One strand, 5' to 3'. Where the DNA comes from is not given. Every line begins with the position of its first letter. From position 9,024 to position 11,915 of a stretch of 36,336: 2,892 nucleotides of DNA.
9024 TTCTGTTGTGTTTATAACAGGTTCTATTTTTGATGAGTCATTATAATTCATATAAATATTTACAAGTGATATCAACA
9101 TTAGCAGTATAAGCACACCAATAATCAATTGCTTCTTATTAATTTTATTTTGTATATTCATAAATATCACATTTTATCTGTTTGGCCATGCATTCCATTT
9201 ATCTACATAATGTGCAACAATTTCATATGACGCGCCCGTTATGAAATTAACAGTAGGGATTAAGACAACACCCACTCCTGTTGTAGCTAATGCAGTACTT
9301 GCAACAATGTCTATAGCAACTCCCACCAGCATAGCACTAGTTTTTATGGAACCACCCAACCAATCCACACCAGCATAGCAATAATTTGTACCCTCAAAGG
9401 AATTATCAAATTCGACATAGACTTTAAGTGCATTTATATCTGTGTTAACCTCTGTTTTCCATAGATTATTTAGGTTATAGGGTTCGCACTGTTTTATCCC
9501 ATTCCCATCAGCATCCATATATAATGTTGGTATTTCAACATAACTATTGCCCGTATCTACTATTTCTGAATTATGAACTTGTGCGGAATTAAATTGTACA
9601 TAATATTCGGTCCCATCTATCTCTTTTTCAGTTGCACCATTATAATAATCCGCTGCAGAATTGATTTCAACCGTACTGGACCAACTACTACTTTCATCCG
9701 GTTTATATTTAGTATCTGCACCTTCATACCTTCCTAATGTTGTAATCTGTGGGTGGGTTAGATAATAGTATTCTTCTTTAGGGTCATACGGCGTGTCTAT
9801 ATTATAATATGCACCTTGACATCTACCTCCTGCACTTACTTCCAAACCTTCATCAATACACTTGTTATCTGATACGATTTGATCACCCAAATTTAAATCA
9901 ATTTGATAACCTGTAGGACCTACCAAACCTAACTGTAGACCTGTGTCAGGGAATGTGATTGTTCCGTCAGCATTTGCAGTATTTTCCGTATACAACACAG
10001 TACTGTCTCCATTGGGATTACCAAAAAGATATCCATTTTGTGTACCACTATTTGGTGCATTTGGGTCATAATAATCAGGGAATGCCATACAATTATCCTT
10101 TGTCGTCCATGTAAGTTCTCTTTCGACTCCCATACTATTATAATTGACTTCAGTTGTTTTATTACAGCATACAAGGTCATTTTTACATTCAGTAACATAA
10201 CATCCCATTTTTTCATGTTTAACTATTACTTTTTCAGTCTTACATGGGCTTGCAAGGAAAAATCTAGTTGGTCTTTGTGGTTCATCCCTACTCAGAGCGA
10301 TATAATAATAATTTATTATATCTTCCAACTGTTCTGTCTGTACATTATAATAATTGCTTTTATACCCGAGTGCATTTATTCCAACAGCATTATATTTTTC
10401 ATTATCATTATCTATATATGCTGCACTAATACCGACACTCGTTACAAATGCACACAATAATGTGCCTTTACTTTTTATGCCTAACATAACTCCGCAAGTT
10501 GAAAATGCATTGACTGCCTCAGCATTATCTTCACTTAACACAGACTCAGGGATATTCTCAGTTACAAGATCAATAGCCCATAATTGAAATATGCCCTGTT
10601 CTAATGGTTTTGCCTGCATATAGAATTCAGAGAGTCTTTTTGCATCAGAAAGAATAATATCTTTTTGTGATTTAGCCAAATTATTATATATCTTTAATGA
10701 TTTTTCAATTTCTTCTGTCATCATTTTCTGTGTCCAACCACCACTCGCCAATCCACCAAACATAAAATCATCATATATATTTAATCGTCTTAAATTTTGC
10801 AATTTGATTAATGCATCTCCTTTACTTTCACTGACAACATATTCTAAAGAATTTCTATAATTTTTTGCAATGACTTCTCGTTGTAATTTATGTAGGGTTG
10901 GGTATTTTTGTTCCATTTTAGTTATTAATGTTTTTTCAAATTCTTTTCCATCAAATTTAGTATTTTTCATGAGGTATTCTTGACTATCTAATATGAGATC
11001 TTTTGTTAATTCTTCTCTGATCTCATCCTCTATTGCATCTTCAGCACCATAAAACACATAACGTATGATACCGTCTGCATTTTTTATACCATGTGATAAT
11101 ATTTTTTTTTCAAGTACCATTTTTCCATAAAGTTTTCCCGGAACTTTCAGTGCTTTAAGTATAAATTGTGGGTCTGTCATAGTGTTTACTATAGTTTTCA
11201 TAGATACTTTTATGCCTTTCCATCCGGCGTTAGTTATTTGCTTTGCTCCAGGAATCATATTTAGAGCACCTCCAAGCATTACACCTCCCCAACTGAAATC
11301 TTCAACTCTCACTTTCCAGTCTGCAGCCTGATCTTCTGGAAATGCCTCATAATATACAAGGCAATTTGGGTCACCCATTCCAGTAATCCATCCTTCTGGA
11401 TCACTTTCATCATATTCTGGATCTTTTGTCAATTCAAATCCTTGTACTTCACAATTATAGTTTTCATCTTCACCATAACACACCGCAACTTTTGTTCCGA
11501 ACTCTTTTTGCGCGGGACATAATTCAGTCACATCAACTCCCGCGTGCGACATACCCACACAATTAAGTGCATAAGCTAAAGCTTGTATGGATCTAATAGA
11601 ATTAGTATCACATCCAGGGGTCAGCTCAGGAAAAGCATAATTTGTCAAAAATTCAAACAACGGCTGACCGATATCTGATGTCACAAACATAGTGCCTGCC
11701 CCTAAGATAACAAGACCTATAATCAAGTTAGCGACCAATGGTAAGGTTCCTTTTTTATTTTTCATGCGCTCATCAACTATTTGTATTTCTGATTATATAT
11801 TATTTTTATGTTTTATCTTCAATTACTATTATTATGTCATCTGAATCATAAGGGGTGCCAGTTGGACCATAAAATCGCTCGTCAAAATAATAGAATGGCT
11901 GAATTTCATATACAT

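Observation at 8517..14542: Second pilin-like locus: two divergent operons (five genes minus strand, three genes plus strand) sharing one compact double-TATA promoter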

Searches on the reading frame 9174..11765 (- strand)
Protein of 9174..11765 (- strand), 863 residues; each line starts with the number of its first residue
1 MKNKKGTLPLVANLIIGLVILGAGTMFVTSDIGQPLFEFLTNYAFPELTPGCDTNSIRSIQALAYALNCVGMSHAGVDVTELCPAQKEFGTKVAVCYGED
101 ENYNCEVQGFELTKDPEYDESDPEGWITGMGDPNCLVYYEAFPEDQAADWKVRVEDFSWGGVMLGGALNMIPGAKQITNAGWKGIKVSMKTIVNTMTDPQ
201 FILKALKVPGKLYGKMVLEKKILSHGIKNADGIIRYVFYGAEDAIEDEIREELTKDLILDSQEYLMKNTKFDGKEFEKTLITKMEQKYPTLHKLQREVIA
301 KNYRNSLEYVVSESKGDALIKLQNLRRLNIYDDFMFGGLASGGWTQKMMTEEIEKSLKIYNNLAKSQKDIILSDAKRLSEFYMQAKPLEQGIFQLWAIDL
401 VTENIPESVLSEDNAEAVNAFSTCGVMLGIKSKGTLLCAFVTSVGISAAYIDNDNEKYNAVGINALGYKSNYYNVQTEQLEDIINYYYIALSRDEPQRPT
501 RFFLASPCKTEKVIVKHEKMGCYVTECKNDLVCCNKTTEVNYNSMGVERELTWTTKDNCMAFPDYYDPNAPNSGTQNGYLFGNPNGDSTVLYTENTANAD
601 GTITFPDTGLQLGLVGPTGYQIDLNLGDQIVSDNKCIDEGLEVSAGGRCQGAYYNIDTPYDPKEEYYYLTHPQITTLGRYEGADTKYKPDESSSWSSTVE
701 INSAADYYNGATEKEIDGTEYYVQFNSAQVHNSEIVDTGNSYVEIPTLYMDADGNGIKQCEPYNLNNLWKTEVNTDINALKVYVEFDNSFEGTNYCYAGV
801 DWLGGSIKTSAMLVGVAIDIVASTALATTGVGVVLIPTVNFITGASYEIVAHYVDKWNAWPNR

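Call 7: search_protein_families(library=pfam, proteins=[window:9174-11765:-], max_evalue=1)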
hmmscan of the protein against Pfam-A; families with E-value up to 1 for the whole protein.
window:9174-11765:- (863 aa): 1 family
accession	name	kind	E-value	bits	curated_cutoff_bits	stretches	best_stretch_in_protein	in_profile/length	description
PF14887.12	HMG_box_5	-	0.08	13.4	25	1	505-556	4-55/86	HMG (high mobility group) box 5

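Call 10: search_protein_families(library=ncbifam, proteins=[window:9174-11765:-], max_evalue=1)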
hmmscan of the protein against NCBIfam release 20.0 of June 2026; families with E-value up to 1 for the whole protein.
window:9174-11765:- (863 aa): 1 family
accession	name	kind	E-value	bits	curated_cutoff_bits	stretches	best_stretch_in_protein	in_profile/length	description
NF010272.0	PRK13719.1-1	equivalog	0.0059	16.2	442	1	376-444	139-206/223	conjugal transfer transcriptional regulator TraJ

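Call 12: find_homologous_proteins(query=window:9174-11765:-, max_evalue=0.001)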
Query window:9174-11765:- (863 aa): 10 proteins with E <= 0.001 among 8000 candidates.
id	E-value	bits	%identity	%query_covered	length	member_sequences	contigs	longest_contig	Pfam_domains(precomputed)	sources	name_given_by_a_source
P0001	0.0e+0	1988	99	100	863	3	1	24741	-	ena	-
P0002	0.0e+0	1109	58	100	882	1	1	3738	-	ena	-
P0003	3.0e-222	759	45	100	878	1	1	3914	-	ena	-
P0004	1.5e-200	687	43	100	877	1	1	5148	-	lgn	-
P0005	2.2e-199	683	42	100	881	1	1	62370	-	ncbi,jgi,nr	ncbi:MAG: hypothetical protein K0B07_02305 [DPANN group archaeon]|nr:hypothetical protein [DPANN gro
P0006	4.6e-193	662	42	99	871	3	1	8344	-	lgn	-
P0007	3.6e-190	652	41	99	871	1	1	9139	-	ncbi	-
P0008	1.8e-186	640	40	97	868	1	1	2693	-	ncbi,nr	ncbi:MAG: hypothetical protein U9O53_03405, partial [archaeon]|nr:hypothetical protein [archaeon]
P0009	5.4e-165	569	41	88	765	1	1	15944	-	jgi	-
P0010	9.2e-163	562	43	76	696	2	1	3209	-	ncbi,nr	ncbi:MAG: hypothetical protein KAS11_02070, partial [Candidatus Aenigmarchaeota archaeon]|nr:hypothe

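Call 13: find_encoding_contigs(protein=P0005, flank=10000, max_places=3)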
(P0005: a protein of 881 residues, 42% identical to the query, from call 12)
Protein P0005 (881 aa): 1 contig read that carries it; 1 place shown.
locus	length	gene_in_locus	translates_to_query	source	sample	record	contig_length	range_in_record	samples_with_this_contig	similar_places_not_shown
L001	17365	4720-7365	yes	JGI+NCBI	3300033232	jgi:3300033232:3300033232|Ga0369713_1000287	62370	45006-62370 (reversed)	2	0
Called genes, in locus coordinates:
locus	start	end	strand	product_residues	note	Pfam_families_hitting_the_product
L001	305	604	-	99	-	-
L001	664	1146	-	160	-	PF05168:HEPN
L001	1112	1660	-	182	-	PF01909:NTP_transf_2, PF18765:Polbeta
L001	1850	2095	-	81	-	-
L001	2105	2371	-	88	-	-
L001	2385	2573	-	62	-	-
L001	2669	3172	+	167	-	-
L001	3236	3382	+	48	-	-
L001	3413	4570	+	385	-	-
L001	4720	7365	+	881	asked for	-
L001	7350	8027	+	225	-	-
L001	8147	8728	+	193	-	PF22600:MTPAP-like_central (weak), PF01909:NTP_transf_2, PF18765:Polbeta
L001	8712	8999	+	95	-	-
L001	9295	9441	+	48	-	-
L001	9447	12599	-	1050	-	PF00133:tRNA-synt_1, PF09334:tRNA-synt_1g, PF08264:Anticodon_1, PF19302:DUF5915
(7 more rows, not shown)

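Call 14: find_encoding_contigs(protein=P0009, flank=10000, max_places=3)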
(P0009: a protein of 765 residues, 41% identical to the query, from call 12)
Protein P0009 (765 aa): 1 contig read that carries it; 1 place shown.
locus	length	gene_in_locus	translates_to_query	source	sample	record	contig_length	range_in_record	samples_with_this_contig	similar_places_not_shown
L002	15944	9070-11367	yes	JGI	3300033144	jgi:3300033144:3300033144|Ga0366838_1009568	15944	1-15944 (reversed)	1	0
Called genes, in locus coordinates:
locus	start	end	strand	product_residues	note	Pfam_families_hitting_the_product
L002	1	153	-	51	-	?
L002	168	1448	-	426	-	-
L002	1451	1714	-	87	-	-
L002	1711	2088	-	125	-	-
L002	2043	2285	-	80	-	-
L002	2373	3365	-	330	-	-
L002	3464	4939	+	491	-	PF00587:tRNA-synt_2b, PF03129:HGTP_anticodon, PF09180:ProRS-C_1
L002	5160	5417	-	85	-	-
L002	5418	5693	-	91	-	-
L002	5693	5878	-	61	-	-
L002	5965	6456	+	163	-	-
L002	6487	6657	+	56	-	-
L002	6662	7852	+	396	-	-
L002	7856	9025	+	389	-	-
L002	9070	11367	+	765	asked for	-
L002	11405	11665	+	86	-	-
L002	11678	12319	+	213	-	-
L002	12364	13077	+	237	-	-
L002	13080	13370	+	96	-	-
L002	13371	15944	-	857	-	?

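Call 26: find_encoding_contigs(protein=P0007, flank=10000, max_places=2)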
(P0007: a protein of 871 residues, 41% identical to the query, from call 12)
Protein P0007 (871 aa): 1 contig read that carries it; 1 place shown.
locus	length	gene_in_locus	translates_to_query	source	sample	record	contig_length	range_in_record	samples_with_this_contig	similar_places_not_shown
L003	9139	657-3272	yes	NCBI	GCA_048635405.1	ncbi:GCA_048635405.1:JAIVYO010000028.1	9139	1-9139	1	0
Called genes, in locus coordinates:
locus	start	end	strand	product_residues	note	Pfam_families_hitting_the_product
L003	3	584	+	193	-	?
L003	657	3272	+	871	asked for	-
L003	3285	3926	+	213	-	-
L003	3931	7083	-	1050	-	PF00133:tRNA-synt_1, PF09334:tRNA-synt_1g, PF08264:Anticodon_1, PF19302:DUF5915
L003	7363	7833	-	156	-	PF11969:DcpS_C, PF01230:HIT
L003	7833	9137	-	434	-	?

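Call 27: find_encoding_contigs(protein=P0006, flank=10000, max_places=2)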
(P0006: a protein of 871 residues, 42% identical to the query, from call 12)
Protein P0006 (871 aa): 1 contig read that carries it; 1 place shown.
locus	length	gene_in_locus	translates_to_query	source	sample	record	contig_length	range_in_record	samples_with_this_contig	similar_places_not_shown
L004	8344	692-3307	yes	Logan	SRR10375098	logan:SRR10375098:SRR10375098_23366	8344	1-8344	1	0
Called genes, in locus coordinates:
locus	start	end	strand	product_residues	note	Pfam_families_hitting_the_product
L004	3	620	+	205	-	?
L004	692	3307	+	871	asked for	-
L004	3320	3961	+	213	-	-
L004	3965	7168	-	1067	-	PF00133:tRNA-synt_1, PF09334:tRNA-synt_1g, PF08264:Anticodon_1, PF19302:DUF5915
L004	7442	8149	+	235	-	-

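Call 28: find_encoding_contigs(protein=P0001, flank=10000, max_places=2)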
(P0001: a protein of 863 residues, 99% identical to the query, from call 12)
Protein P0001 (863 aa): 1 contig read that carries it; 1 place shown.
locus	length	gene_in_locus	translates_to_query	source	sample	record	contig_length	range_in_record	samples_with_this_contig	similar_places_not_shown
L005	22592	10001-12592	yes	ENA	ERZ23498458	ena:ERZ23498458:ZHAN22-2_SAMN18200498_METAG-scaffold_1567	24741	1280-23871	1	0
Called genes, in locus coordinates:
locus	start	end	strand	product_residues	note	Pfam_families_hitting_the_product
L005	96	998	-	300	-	PF02661:Fic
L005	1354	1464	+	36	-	-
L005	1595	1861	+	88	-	-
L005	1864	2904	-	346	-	-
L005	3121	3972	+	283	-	PF02498:Bro-N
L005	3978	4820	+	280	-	PF02498:Bro-N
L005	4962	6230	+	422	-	PF13173:AAA_14, PF13635:DUF4143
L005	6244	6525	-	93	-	-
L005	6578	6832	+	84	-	PF15919:HicB_lk_antitox (weak)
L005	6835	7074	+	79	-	PF07927:HicA_toxin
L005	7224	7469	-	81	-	-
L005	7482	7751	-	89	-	-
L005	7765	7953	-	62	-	-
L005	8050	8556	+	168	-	-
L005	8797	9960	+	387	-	-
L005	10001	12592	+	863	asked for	-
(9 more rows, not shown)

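Call 35: search_protein_representatives(alignment_id=A1)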
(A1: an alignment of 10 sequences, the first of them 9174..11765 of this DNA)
Query: 10 sequences, 862 profile positions. Proteins with E-value up to 0.001 (for the whole library): 261; up to 1e-10: 121; up to 1e-30: 12. The best 150 are listed.
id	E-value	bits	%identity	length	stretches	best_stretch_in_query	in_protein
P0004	0.0e+00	1391.9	-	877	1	1-862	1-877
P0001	0.0e+00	1357.0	-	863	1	1-862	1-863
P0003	0.0e+00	1337.9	-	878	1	1-862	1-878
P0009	0.0e+00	1236.5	-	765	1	3-755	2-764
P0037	2.0e-239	813.8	-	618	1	257-862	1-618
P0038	3.8e-145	501.8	-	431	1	181-586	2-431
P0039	3.0e-74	267.3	-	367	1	520-862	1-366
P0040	5.3e-50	187.0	-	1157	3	3-327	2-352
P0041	3.4e-32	128.1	-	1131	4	99-309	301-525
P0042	1.7e-31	125.8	-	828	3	83-274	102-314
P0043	7.2e-31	123.7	-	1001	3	99-375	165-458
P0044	8.8e-31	123.4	-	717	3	96-293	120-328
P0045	2.7e-30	121.8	-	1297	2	98-531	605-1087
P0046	2.6e-29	118.6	-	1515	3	88-299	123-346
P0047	4.7e-29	117.7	-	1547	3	94-348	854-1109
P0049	1.1e-25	106.6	-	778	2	123-529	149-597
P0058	4.2e-23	98.0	-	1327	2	87-525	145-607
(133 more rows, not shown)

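Call 37: search_protein_families(library=pfam, proteins=[P0040, P0041, P0042, P0043, P0044, P0045, P0047, P0049], max_evalue=0.01)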
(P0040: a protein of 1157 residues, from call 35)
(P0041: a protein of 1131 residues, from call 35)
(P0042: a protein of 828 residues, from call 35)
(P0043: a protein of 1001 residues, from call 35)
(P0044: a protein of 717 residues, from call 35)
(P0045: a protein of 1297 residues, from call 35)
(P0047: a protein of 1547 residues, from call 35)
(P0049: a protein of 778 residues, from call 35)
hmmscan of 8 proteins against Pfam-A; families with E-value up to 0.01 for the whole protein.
P0040 (1157 aa): 0 families

P0041 (1131 aa): 2 families
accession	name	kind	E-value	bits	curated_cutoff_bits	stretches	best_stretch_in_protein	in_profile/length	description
PF00177.27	Ribosomal_S7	-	0.00026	21.1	24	0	412-469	9-64/148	Ribosomal protein S7p/S5e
PF05812.17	Herpes_BLRF2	-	0.0093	16.5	25.8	0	568-616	34-82/119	Herpesvirus BLRF2 protein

P0042 (828 aa): 0 families

P0043 (1001 aa): 0 families

P0044 (717 aa): 0 families

P0045 (1297 aa): 0 families

P0047 (1547 aa): 0 families

P0049 (778 aa): 0 families

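Call 38: predict_structure(alignment_id=A1)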
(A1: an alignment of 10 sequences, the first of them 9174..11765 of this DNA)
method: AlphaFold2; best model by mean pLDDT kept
length: 863 residues; sequences in the alignment: 10
mean_pLDDT: 37.4   pTM: 0.22
mean pLDDT of the five models: 37.4, 36.3, 35.3, 34.7, 33.5
residues with pLDDT >= 90: 0; 70-90: 28; 50-70: 102; < 50: 733
segments of 3 or more residues with pLDDT < 50: 1-61, 70-77, 101-103, 105-242, 312-360, 362-528, 539-548, 560-635, 641-817, 830-852, 854-863
pLDDT, mean of each block of 10 residues (from residue 1): 24 27 33 38 31 39 50 50 61 55 44 32 29 24 24 24 28 31 33 33 30 32 34 44 58 65 59 77 80 73 59 31 27 28 37 46 44 38 28 25 41 43 31 28 23 23 21 23 22 25 26 34 43 52 43 55 37 35 36 40 37 31 27 46 39 32 32 28 28 28 34 34 25 33 28 28 31 35 34 28 44 48 50 41 46 42 27
secondary structure, 60 per line:
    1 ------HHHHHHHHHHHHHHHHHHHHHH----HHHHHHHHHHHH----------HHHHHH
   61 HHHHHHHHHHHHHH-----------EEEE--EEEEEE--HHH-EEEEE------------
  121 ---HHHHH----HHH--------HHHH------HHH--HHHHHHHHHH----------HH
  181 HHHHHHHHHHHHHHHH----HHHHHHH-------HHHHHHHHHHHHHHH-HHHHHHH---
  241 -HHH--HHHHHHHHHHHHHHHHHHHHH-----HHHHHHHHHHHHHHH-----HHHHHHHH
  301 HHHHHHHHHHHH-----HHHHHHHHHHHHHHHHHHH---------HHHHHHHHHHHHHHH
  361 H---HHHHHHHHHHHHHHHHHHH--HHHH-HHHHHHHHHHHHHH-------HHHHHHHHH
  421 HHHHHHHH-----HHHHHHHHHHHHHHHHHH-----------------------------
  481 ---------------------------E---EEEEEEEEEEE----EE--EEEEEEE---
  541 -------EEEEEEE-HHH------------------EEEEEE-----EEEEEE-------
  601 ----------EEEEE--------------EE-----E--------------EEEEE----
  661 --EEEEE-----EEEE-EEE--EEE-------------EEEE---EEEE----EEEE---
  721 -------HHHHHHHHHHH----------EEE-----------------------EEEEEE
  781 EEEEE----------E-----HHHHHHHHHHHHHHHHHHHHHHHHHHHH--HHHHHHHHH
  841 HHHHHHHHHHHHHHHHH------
elements in order (helices of 4 or more, strands of 3 or more residues): H7-28 H33-44 H55-74 E86-89 E92-97 E104-108 H124-128 H144-147 H159-168 H179-196 H201-207 H215-229 H231-237 H247-267 H273-287 H293-312 H318-336 H346-361 H365-383 H386-389 H391-404 H412-428 H434-451 E512-522 E531-537 E548-554 E577-582 E588-593 E611-615 E652-656 E663-667 E673-676 E678-680 E683-685 E699-702 E706-709 E714-717 H728-738 E749-751 E775-785 H802-829 H832-857

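Call 40: list_cluster_members(proteins=[P0040, P0041, P0042, P0043, P0044, P0045, P0046, P0047, P0049, P0058])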
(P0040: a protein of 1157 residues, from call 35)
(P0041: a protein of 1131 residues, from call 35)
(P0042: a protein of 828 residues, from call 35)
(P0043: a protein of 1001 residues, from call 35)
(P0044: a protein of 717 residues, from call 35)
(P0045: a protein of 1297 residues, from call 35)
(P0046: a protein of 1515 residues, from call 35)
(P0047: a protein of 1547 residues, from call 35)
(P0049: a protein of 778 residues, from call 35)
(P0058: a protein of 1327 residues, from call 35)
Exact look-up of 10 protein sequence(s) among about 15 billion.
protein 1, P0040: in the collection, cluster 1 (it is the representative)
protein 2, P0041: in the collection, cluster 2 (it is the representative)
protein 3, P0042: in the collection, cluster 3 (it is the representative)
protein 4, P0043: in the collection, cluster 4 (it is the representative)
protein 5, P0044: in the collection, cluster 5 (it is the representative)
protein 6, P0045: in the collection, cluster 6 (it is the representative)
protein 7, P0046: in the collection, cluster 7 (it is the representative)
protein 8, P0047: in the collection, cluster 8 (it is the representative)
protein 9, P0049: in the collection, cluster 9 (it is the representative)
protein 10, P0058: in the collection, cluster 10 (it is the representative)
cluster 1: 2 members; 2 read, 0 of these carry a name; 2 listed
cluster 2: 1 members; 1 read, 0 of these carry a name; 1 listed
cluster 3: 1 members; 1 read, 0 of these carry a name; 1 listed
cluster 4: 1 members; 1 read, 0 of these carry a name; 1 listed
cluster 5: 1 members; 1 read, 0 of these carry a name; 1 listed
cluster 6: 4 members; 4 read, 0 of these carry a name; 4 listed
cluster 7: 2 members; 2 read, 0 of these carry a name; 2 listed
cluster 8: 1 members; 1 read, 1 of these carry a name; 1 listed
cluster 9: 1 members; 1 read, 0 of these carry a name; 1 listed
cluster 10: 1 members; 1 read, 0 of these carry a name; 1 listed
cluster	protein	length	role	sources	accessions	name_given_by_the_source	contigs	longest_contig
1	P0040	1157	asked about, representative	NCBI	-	-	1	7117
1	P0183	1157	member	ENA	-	-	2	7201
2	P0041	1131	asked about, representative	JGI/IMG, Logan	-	-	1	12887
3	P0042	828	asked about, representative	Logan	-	-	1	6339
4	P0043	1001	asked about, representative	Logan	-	-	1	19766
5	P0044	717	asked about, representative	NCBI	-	-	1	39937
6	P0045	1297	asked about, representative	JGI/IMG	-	-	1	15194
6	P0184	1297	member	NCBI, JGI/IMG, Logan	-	-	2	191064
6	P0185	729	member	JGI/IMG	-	-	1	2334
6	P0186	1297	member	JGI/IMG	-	-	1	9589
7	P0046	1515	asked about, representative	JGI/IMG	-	-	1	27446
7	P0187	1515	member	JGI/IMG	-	-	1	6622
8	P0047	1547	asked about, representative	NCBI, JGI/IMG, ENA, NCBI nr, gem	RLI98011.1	MAG: hypothetical protein DRO99_01830 [Candidatus Aenigmatarchaeota archaeon] | MAG: hypothetical protein DRO99_01830 [Candidatus Aenigmarchaeota archaeon]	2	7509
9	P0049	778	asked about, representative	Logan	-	-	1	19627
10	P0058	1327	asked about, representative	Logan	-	-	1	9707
